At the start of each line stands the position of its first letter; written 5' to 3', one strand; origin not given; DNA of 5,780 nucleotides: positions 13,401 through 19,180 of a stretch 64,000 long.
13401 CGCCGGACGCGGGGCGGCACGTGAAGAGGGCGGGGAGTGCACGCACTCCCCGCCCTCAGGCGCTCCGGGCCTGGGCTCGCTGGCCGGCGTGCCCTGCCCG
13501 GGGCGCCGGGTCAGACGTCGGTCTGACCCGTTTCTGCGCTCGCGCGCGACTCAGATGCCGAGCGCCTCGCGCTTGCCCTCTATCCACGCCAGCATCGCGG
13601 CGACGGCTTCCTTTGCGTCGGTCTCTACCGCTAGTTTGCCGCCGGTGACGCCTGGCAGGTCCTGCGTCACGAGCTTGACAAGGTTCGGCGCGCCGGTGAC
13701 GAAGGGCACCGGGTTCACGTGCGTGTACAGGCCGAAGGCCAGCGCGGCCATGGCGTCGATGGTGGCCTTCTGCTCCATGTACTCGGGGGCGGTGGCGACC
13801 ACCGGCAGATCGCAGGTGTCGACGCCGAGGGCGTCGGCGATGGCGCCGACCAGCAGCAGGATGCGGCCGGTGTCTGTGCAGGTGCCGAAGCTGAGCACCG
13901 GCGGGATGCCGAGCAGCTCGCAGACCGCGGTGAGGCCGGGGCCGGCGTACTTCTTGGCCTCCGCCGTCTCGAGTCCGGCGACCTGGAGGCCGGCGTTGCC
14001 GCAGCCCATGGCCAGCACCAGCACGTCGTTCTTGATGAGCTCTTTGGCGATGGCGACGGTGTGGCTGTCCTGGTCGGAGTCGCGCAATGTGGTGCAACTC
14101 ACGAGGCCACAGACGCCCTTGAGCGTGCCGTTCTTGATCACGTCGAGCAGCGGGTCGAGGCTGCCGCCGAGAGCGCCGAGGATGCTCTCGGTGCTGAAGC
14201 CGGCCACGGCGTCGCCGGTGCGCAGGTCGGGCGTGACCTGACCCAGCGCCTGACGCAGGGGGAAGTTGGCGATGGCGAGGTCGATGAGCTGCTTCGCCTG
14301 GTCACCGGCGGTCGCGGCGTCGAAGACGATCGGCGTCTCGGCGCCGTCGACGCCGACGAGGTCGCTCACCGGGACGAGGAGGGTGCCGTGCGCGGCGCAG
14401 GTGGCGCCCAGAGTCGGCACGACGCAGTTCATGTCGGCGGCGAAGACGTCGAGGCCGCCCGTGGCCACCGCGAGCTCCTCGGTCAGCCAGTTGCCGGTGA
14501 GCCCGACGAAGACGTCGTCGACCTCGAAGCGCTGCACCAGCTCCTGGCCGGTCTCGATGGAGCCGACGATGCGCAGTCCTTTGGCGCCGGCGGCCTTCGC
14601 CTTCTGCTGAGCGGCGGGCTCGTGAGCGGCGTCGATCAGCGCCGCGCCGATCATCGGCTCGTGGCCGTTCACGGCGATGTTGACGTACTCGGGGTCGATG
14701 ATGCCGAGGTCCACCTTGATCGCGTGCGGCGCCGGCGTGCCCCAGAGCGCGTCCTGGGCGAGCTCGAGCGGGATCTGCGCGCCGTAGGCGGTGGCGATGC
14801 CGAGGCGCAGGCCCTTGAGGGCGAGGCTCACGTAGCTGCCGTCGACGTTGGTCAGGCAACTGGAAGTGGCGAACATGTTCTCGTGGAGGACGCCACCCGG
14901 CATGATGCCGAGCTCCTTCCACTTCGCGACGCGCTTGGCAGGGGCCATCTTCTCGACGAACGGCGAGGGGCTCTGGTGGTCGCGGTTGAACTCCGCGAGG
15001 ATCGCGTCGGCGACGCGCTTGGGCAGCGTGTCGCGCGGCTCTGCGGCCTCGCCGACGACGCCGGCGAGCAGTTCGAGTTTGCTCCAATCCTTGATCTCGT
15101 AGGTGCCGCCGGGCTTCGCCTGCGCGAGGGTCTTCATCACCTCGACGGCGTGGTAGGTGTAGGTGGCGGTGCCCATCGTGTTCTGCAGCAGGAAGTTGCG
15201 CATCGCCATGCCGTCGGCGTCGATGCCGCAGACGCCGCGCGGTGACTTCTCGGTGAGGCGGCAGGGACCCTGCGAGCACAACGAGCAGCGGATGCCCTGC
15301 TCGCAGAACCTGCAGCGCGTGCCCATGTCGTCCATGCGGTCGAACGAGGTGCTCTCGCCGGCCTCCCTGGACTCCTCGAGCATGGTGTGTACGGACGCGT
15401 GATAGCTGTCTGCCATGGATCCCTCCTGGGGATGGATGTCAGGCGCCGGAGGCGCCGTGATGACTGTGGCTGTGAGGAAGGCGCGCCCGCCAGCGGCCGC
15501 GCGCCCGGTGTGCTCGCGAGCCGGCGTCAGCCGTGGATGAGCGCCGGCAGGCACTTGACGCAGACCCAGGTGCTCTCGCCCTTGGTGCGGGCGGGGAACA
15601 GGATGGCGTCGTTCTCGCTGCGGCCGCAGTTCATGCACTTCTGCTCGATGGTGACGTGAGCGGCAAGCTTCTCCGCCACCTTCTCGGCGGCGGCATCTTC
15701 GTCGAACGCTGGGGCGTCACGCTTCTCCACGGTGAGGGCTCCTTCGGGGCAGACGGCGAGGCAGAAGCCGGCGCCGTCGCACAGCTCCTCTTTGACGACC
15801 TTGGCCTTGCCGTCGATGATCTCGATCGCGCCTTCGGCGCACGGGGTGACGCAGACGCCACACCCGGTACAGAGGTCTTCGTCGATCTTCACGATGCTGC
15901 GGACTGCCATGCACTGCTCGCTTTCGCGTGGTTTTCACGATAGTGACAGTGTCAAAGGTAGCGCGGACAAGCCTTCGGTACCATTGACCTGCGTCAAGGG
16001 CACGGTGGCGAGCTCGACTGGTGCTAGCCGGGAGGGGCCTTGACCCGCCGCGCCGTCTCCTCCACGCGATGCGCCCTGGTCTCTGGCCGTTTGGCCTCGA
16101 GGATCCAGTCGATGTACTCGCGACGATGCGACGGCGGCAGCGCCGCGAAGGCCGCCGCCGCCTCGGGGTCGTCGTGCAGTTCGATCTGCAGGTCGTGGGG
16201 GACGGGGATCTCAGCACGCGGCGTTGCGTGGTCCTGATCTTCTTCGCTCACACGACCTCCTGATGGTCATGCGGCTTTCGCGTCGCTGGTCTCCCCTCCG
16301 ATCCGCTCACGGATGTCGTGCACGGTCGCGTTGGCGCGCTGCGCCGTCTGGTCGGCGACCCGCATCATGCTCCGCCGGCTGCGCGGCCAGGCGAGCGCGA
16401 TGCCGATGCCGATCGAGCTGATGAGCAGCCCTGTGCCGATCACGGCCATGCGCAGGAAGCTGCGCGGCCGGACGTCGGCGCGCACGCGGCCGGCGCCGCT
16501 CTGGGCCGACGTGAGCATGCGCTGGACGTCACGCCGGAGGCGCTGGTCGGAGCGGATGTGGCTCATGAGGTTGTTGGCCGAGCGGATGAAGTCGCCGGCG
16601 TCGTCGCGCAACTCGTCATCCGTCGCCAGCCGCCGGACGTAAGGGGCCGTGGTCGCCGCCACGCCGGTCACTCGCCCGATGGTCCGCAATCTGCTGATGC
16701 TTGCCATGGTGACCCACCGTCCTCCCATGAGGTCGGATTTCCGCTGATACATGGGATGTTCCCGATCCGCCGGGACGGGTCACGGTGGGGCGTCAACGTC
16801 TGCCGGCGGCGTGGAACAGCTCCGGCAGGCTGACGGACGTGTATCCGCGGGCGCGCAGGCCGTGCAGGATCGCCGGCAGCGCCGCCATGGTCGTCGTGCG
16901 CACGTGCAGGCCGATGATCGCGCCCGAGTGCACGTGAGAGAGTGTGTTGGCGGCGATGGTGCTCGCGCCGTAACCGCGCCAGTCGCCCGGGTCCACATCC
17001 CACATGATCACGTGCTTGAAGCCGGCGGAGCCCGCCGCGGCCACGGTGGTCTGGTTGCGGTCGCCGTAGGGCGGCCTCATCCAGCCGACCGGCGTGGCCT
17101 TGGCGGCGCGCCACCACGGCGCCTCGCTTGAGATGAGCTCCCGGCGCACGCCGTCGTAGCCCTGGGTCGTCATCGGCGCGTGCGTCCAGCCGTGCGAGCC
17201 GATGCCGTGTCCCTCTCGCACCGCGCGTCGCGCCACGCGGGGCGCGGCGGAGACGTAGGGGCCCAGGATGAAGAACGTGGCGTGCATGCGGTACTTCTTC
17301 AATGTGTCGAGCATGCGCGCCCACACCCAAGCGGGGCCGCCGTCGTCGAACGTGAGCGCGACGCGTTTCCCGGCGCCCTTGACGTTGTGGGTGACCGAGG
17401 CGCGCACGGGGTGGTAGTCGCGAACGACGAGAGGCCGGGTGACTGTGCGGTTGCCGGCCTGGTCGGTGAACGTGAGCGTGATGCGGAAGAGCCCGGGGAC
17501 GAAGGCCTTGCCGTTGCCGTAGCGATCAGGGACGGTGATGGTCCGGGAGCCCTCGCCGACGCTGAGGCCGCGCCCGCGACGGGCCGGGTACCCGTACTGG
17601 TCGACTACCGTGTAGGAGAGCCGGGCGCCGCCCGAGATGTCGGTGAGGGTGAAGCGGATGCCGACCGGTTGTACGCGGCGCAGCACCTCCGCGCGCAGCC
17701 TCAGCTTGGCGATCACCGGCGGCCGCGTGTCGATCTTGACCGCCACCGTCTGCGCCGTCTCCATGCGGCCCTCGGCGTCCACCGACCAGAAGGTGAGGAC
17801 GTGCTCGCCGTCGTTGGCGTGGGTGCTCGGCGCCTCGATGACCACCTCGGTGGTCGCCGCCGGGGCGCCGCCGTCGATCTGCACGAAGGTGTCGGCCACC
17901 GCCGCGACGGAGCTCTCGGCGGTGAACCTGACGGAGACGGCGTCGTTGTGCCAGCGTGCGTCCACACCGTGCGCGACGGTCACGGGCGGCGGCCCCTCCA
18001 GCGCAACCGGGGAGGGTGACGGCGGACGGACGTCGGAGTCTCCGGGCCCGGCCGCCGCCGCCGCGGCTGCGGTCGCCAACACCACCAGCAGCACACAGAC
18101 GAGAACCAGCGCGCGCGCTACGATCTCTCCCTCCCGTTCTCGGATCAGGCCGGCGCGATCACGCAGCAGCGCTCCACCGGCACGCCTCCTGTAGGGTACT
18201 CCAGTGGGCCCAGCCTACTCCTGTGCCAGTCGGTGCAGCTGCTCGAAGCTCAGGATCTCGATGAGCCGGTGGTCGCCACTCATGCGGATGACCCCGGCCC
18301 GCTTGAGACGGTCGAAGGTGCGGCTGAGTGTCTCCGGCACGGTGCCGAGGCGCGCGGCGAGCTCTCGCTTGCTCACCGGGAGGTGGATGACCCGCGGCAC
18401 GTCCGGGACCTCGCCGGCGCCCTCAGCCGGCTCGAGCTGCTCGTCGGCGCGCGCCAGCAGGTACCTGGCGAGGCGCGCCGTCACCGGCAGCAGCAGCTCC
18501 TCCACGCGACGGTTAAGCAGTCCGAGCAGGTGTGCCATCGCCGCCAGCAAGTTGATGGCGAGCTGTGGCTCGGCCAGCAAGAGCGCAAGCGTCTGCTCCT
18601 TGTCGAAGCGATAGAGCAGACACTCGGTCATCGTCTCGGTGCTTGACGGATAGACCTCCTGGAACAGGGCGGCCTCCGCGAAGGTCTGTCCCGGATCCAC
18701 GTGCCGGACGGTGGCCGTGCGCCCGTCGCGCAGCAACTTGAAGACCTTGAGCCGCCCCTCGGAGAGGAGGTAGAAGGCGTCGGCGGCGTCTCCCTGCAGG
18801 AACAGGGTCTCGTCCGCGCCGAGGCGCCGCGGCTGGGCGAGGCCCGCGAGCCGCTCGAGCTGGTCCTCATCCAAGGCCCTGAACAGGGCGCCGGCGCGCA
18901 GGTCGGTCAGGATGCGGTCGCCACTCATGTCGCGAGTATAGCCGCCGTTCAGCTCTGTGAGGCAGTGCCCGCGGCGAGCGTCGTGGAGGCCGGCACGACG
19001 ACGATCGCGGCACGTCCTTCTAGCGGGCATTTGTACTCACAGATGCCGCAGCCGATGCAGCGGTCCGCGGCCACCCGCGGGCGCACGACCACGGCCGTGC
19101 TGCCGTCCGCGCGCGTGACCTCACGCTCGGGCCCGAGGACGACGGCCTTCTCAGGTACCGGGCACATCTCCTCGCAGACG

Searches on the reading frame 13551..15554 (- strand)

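Call 56: search_protein_families(library=pfam, proteins=[window:13551-15554:-])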
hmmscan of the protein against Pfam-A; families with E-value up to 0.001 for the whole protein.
window:13551-15554:- (667 aa): 1 family
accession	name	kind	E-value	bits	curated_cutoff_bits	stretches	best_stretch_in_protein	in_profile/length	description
PF03063.25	Prismane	-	8e-136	454.1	27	1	89-648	2-513/513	Prismane/CO dehydrogenase family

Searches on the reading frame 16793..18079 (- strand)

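Call 19: search_protein_families(library=pfam, proteins=[window:16793-18079:-])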
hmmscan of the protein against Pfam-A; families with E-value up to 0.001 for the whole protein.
window:16793-18079:- (428 aa): 2 families
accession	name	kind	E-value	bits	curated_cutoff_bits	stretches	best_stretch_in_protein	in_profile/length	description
PF01522.26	Polysacc_deac_1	-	8.3e-30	103.7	23.1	1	235-356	4-123/124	Polysaccharide deacetylase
PF19077.6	Big_13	-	0.0002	22.2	27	0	78-118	63-102/102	Bacterial Ig-like domain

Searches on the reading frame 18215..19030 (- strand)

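Call 19: search_protein_families(library=pfam, proteins=[window:18215-19030:-])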
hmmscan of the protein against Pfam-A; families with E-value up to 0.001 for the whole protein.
window:18215-19030:- (271 aa): 3 families
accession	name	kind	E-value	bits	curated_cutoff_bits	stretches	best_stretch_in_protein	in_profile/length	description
PF00027.35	cNMP_binding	-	1.2e-20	73.7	27.5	1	68-151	2-86/89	Cyclic nucleotide-binding domain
PF13545.12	HTH_Crp_2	-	1.3e-16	60.7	27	1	185-268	1-70/70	Crp-like helix-turn-helix domain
PF00325.26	Crp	-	0.00028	21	21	0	217-248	1-32/32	Bacterial regulatory proteins, crp family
